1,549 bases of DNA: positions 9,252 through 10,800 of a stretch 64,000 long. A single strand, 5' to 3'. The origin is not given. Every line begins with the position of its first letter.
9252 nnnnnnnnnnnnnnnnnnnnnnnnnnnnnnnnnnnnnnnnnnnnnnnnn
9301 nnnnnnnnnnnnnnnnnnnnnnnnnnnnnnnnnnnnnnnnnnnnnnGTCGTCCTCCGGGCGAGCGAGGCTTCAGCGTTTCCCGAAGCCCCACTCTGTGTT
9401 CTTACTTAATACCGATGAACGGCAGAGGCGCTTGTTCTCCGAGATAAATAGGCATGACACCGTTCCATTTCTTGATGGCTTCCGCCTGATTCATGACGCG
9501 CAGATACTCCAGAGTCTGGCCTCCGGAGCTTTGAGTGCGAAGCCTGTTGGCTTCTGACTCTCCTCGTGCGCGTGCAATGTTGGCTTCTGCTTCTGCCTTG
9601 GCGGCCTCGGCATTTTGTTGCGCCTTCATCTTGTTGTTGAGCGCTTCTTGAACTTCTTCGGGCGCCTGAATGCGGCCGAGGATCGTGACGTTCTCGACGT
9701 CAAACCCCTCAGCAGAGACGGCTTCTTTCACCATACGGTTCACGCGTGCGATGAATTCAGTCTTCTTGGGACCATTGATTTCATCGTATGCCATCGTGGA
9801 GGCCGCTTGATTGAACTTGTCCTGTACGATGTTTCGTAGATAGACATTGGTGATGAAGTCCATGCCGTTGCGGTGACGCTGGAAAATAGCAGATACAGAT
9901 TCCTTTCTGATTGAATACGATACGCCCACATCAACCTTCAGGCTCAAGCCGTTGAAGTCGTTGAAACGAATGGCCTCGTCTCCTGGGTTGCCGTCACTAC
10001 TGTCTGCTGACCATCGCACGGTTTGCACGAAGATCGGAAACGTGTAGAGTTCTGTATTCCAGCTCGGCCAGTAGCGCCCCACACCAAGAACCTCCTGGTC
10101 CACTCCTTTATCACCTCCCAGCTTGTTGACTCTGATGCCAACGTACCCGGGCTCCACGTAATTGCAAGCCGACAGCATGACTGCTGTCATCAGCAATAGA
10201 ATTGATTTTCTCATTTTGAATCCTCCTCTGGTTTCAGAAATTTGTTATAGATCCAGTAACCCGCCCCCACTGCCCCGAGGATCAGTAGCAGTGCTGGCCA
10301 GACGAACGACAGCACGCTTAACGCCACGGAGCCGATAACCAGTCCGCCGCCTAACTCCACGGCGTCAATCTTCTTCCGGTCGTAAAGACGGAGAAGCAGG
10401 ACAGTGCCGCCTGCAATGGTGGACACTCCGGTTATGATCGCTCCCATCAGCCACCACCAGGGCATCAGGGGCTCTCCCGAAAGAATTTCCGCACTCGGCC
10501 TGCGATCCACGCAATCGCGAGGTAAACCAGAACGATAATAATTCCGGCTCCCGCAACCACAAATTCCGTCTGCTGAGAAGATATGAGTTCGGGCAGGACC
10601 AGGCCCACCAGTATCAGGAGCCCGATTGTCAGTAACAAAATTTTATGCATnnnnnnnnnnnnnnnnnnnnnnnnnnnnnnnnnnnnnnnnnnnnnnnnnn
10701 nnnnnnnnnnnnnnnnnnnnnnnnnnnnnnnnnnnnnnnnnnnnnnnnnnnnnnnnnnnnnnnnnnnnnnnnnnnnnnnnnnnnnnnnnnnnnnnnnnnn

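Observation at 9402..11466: Membrane module: SPFH lipoprotein, two small membrane proteins, KTSC-domain membrane protein and a GroES-like gene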

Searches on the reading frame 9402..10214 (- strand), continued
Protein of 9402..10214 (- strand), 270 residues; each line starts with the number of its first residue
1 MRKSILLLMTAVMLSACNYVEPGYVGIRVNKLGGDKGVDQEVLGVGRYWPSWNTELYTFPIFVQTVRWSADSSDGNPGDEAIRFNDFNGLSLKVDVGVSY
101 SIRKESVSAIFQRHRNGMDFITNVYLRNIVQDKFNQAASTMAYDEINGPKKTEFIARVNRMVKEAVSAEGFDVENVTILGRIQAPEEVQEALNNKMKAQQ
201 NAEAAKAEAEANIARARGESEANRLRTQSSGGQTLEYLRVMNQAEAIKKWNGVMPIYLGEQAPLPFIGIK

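Call 43: search_solved_structures(query=window:9402-10214:-, max_evalue=0.01, show_alignments=2)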
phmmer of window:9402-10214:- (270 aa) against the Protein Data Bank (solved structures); distinct sequences matched with E-value up to 0.01: 4.
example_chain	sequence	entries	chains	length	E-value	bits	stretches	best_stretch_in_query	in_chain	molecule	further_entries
9wmj_A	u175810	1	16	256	0.00085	22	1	143-256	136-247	Stomatin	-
9wkz_A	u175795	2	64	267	0.00095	21.9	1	143-256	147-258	Stomatin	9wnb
9z7u_F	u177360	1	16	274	0.001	21.8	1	143-256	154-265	Stomatin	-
9oh9_A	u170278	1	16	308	0.0011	21.6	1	151-256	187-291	Stomatin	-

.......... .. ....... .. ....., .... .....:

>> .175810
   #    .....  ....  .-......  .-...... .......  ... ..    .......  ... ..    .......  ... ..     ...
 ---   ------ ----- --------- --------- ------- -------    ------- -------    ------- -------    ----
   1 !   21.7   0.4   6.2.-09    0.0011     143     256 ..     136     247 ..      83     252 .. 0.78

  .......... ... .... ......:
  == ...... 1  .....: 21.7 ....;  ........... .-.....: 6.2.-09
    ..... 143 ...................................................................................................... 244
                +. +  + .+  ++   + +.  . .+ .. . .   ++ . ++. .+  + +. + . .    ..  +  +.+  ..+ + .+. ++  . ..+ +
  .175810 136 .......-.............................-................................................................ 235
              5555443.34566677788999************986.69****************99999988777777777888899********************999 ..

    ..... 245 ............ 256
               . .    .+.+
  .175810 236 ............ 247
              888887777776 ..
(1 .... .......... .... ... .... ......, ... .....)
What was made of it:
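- phmmer aligns residues 143-256 to the wall and cap region of stomatin, whose entries hold 16 or more chains (call 43).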

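Call 58: predict_structure(alignment_id=A2)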
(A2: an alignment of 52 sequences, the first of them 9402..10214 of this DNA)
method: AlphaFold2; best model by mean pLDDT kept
length: 270 residues; sequences in the alignment: 52
mean_pLDDT: 87.2   pTM: 0.72
mean pLDDT of the five models: 87.2, 86.7, 85.4, 85.4, 84.4
residues with pLDDT >= 90: 170; 70-90: 62; 50-70: 35; < 50: 3
segments of 3 or more residues with pLDDT < 50: 268-270
pLDDT, mean of each block of 10 residues (from residue 1): 86 86 93 66 90 91 96 79 97 98 96 92 97 98 95 98 97 97 92 89 96 94 79 68 74 58 52
secondary structure, 60 per line:
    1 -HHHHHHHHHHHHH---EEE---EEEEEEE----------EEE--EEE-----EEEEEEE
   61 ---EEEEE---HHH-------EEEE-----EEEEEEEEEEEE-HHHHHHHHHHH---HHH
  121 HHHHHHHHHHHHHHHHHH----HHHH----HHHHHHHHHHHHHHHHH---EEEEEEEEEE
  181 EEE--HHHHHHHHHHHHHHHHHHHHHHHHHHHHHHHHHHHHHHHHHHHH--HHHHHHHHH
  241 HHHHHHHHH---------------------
elements in order: H2-14 E18-20 E24-30 E41-43 E46-48 E54-60 E64-68 E82-85 E91-102 H104-114 H118-138 H143-146 H151-167 E171-183 H186-229 H232-249
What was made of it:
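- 9402..10214 (-): SPFH/prohibitin-like lipoprotein, 270 aa: lipobox LSAC (Cys17), SPFH domain, long coiled-coil helix, and a conserved C-terminal KWNGxLP motif. AlphaFold2 model with mean pLDDT 87 (call 58).
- On SPFH / Band 7 superfamily: AlphaFold2 pLDDT 87 with helix 186-229 and helix 232-249 (call 58).
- pLDDT 87 (call 58).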

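Call 60: search_protein_families(library=padloc, proteins=[window:9402-10214:-], max_evalue=0.01)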
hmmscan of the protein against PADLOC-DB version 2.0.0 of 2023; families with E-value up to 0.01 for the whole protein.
window:9402-10214:- (270 aa): 0 families

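Call 61: search_protein_families(library=ncbifam, proteins=[window:9402-10214:-], max_evalue=0.01)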
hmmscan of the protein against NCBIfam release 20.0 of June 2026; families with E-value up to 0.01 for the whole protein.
window:9402-10214:- (270 aa): 2 families
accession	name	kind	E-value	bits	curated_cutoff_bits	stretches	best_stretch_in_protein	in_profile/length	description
TIGR01933.1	hflK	equivalog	2.5e-05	23.8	159.4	1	124-234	86-199/261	FtsH protease activity modulator HflK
TIGR01932.1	hflC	equivalog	0.002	17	134.4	1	96-246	125-270/318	protease modulator HflC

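Call 62: fold_search(model_id=the predicted structure, library=pdb)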
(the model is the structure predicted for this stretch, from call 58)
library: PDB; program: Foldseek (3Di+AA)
matches with E <= 10: 406; with E <= 0.001: 63
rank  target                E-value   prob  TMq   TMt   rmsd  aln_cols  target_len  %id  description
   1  8rrh_B                2.7e-13  1.00  0.51  0.47  13.9       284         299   19  The human prohibitin complex (released 2024-12-18)
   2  9o9z_a                7.5e-13  1.00  0.52  0.53  10.6       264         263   19  The human PHB1/2 complex (closed) (released 2025-10-22)
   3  7vhq_G                7.5e-13  1.00  0.51  0.47   8.3       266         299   20  Structural insights into the membrane microdomain organization by SPFH family proteins (released 2022-01-19)
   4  9o9z_A                7.9e-13  1.00  0.52  0.57  10.1       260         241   19  The human PHB1/2 complex (closed) (released 2025-10-22)
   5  8rrh_A                1.4e-12  1.00  0.54  0.53  11.1       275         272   18  The human prohibitin complex (released 2024-12-18)
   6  9vvg_A                2.2e-12  1.00  0.51  0.47  11.2       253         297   17  Cryo-EM structure of the erlin1/2 complex purified using GDN and CHS (released 2026-03-25)
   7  9o9u_A                2.8e-12  1.00  0.50  0.46  10.5       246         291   15  The Erlin1/2 complex (released 2025-10-22)
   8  9z7u_B                3.5e-12  1.00  0.51  0.51  10.8       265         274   17  Human Stomatin - C8 Symmetry (released 2026-02-25)
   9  9vvj_A                3.9e-12  1.00  0.54  0.48  10.0       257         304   15  Cryo-EM structure of the erlin1/2 complex purified using DDM and GDN (released 2026-03-25)
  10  9z7u_C                4.7e-12  1.00  0.51  0.51  11.3       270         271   17  Human Stomatin - C8 Symmetry (released 2026-02-25)
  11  9oh9_A                5.0e-12  1.00  0.50  0.52  11.2       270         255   16  Human Stomatin Complex in Native Membrane Vesicles (released 2025-08-13)
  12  9oh9_B                5.3e-12  1.00  0.50  0.52  10.7       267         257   16  Human Stomatin Complex in Native Membrane Vesicles (released 2025-08-13)
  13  7vhq_E                6.7e-12  1.00  0.49  0.50   9.0       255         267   14  Structural insights into the membrane microdomain organization by SPFH family proteins (released 2022-01-19)
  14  9vvg_a                1.1e-11  1.00  0.51  0.46  11.2       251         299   16  Cryo-EM structure of the erlin1/2 complex purified using GDN and CHS (released 2026-03-25)
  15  9vvj_a                1.2e-11  1.00  0.54  0.48  10.1       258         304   16  Cryo-EM structure of the erlin1/2 complex purified using DDM and GDN (released 2026-03-25)
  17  7wi3_C                2.0e-11  1.00  0.48  0.46  10.2       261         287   20  Cryo-EM structure of E.Coli FtsH-HflkC AAA protease complex (released 2022-06-01)
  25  7wi3_A                9.9e-10  1.00  0.48  0.45  12.0       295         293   18  Cryo-EM structure of E.Coli FtsH-HflkC AAA protease complex (released 2022-06-01)
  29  8z5g_A                2.3e-09  1.00  0.49  0.48   8.7       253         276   17  Cryo-EM structure of E.coli SPFH-NfeD family protein complex QmcA-YbbJ (released 2024-08-21)
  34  7wi3_B                6.7e-08  1.00  0.47  0.46  10.0       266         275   14  Cryo-EM structure of E.Coli FtsH-HflkC AAA protease complex (released 2022-06-01)
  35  7wi3_D                7.1e-08  1.00  0.50  0.47  12.5       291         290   18  Cryo-EM structure of E.Coli FtsH-HflkC AAA protease complex (released 2022-06-01)
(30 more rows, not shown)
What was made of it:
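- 9402..10214 (-): Foldseek matches of 245-285 aligned columns to prohibitin 8rrh, HflK/C 7vhq and 7wi3, erlin, stomatin, and QmcA-YbbJ 8z5g (call 62).
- On SPFH / Band 7 superfamily: Foldseek gives 245-285 aligned columns to prohibitin, HflK/C, erlin, stomatin, QmcA and flotillin (call 62).
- Closest known: Prohibitin PHB1/PHB2 complex. Same: The best structural match (E 2.7e-13, call 62).
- Closest known: SPFH-NfeD operons. Same: The SPFH fold matches QmcA (call 62).
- Nearly full-length Foldseek matches to every solved cage-forming SPFH protein (call 62). All solved SPFH cages sit on the membrane that anchors them (call 62).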

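Call 79: find_related_loci(query=A1, collection=genome_contigs, flank=4000)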
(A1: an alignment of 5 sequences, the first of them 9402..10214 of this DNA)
Query A1 (270 aa) in genome_contigs; peptide patterns used: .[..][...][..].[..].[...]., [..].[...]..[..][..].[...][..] (x = any residue, [..] = any of these).
320 stretches matched a pattern; 158 encode a relative of the query (tblastn E <= 1e-3); the best 80 are kept; 80 distinct loci.
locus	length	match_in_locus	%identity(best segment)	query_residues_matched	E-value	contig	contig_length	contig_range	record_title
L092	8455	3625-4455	41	1-270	1e-66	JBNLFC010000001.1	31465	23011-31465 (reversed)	MAG: Leptospirales bacterium isolate C1C2.bin.11.permissive NODE_1_length_31465_cov_5.081082, whole genome shotgun seque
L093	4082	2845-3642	40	10-264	1e-60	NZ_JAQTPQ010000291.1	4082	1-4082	MAG: Flavobacterium sp. isolate STB_12 NODE_77388_length_4082_cov_1.569659_Sandtown_B, whole genome shotgun sequence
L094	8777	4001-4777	39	5-252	2e-60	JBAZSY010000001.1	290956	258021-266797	MAG: Bacteroidales bacterium isolate SO_2017_GW1_187 NODE_297_length_290956_cov_2.257172_OW334_2017, whole genome shotgu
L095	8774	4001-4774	40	1-258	3e-59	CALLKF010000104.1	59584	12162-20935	MAG TPA_asm: uncultured Saprospirales bacterium isolate SRR6231210_bin.54_CONCOCT_v1.1_MAG genome assembly, contig: ERZ6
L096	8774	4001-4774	40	1-258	4e-59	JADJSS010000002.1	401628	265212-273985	MAG: Saprospirales bacterium isolate Hade_18-Q3-R52-61_MAXAC.079 tig00004635-10-4020240, whole genome shotgun sequence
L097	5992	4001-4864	35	3-264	1e-56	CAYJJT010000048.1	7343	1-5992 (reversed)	MAG TPA_asm: uncultured Muribaculaceae bacterium isolate ERP123703_co3_219 genome assembly, contig: NODE_11967_length_73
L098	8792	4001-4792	36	4-270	7e-56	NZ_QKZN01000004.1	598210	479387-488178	Cupriavidus phytorum strain MLR2-44 Ga0215867_104, whole genome shotgun sequence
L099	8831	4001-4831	38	4-269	3e-55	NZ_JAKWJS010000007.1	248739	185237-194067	Dyella sp. RRB7 Scaffold7, whole genome shotgun sequence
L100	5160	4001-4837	38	1-269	6e-55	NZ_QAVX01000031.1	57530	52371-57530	Dyella sp. C11 NODE_30_length_57530_cov_39.5209, whole genome shotgun sequence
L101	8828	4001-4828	37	5-269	2e-54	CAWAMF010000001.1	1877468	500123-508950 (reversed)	MAG: uncultured Gammaproteobacteria bacterium isolate MFD01716.bin.3.239 genome assembly, contig: contig_11185, whole ge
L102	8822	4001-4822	37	7-269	2e-54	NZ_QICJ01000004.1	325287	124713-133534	Dyella sp. AtDHG13 Ga0060192_104, whole genome shotgun sequence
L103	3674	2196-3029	36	17-270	8e-54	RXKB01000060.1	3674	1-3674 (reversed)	MAG: Candidatus Dependentiae bacterium isolate AWTP1-30 sample_9_scaffold_2308, whole genome shotgun sequence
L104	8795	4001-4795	36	5-266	3e-52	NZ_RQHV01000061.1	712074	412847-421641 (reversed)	Leptospira ilyithenensis strain 201400974 NODE_1_covk_41.3873_covr_81.29_cutoff_51, whole genome shotgun sequence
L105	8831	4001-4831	36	4-269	2e-52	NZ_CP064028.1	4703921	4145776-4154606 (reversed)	Dyella halodurans strain DHOG02 chromosome, complete genome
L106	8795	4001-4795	37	17-269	2e-51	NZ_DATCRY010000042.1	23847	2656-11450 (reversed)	MAG: Dyella sp. isolate SMAG_U7291 k141_699332, whole genome shotgun sequence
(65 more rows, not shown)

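Call 95: find_encoding_contigs(protein=P0034, flank=6000, max_places=3)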
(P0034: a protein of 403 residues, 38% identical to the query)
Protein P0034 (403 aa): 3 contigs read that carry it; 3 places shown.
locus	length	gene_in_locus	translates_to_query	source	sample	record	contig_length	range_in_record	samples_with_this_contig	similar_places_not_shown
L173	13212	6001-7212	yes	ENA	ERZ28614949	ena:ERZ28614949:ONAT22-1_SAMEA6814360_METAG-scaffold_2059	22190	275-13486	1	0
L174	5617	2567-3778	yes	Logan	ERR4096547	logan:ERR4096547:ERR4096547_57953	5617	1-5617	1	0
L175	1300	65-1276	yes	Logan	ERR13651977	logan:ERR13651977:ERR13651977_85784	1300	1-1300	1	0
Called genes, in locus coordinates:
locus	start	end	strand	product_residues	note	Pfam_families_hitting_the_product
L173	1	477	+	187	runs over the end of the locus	PF01252:Peptidase_A8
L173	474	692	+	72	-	PF13396:PLDc_N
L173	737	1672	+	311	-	PF13428:TPR_14 (faint), PF16331:TolA_bind_tri (weak), PF13371:TPR_9 (faint), PF13525:YfiO, PF00515:TPR_1 (faint), PF13432:TPR_16, PF07719:TPR_2 (weak), PF13174:TPR_6, +1 more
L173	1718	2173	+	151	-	PF09383:NIL, PF00037:Fer4 (weak), PF13237:Fer4_10, PF14697:Fer4_21, PF12838:Fer4_7, PF13187:Fer4_9 (weak), PF00037:Fer4 (weak), PF12837:Fer4_6 (weak), +2 more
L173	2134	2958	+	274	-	PF04344:CheZ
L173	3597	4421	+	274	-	PF00589:Phage_integrase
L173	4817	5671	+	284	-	PF09669:Phage_pRha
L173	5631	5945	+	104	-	PF21983:NikA-like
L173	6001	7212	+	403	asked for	PF01145:Band_7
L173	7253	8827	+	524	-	PF03432:Relaxase, PF22863:TraI_middle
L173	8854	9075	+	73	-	-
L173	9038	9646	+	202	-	-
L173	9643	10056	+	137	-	PF01478:Peptidase_A24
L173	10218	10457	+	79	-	-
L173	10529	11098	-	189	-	PF07484:Collar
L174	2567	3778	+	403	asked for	PF01145:Band_7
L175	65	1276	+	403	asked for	PF01145:Band_7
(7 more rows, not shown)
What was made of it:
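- The cassette also sits on an integrative mobilisable element beside a relaxase (call 95), and such elements often carry exclusion functions.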

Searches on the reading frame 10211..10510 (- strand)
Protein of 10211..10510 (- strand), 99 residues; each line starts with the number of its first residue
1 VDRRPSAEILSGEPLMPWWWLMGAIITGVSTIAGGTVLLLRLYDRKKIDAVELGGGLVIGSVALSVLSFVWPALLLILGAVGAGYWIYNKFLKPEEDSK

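Call 3: search_protein_families(library=pfam, proteins=[window:10211-10510:-], max_evalue=0.1)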
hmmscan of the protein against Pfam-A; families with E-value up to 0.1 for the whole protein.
window:10211-10510:- (99 aa): 0 families

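Call 4: search_protein_families(library=phrogs, proteins=[window:10211-10510:-], max_evalue=0.01)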
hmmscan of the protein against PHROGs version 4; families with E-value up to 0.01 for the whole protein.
window:10211-10510:- (99 aa): 0 families

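Call 60: search_protein_families(library=padloc, proteins=[window:10211-10465:-], max_evalue=0.01)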
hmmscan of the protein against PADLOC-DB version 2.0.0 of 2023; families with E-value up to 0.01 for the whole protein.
window:10211-10465:- (84 aa): 0 families

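Call 61: search_protein_families(library=ncbifam, proteins=[window:10211-10465:-], max_evalue=0.01)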
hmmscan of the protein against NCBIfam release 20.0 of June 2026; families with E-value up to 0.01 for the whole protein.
window:10211-10465:- (84 aa): 0 families

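Call 67: search_protein_representatives(protein=window:10211-10465:-)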
Query: 84 residues. Proteins with E-value up to 0.001 (for the whole library): 1; up to 1e-10: 1; up to 1e-30: 1. The best 1 are listed.
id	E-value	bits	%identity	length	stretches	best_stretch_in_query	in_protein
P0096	1.8e-45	169.3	96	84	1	1-84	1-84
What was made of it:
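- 10211..10465 (-): ORFan small membrane protein, 84 aa and ~3 TM, inserted between the partner gene and the SPFH gene. It is changing fast. One hit among 1.84 billion representative proteins, a 96%-identical 84-aa variant (call 67).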

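Call 68: find_encoding_contigs(protein=P0096, flank=10000, max_places=5)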
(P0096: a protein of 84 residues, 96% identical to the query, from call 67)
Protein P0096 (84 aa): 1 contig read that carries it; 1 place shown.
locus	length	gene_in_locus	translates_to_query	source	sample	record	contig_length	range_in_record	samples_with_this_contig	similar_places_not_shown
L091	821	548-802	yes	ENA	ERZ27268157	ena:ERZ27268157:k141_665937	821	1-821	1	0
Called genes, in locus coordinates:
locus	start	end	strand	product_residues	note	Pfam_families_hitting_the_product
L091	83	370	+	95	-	PF13619:KTSC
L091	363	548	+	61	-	-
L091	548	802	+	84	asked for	-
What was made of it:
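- Checked: An independent gene call of a 96%-identical 84-aa protein agrees (calls 67, 68).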

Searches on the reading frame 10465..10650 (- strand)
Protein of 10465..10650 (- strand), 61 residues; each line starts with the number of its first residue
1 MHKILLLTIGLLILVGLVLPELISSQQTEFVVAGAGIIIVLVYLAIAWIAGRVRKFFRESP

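Call 3: search_protein_families(library=pfam, proteins=[window:10465-10650:-], max_evalue=0.1)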
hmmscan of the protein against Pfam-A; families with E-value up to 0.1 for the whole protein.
window:10465-10650:- (61 aa): 3 families
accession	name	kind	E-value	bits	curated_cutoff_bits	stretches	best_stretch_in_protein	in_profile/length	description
PF14143.11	YrhC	-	0.052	14.1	27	1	4-41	15-53/72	YrhC-like protein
PF20482.3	DUF6722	-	0.065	13.9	27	0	12-49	11-48/49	Family of unknown function (DUF6722)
PF04246.17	RseC_MucC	-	0.097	13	24.4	1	11-55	76-120/130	Positive regulator of sigma(E), RseC/MucC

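Call 4: search_protein_families(library=phrogs, proteins=[window:10465-10650:-], max_evalue=0.01)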
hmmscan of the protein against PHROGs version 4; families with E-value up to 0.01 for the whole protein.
window:10465-10650:- (61 aa): 2 families
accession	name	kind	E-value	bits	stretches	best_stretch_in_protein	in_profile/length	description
phrog_1130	-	moron, auxiliary metabolic gene and host takeover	1.5e-05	25.9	1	4-55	8-59/66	membrane protein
phrog_11110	-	unknown function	0.00016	22.8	1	3-44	7-48/69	-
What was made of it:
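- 10465..10650 (-): Canonical small partner of phage SPFH lipoproteins: 61 aa, 2 TM, N-in/C-in, with conserved periplasmic loop motif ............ phrog_1130 at 1.5e-5 (call 4).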

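Call 60: search_protein_families(library=padloc, proteins=[window:10465-10650:-], max_evalue=0.01)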
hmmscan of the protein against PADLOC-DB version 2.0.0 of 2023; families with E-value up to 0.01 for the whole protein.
window:10465-10650:- (61 aa): 0 families

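Call 61: search_protein_families(library=ncbifam, proteins=[window:10465-10650:-], max_evalue=0.01)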
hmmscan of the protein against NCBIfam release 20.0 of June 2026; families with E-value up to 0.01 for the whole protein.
window:10465-10650:- (61 aa): 0 families
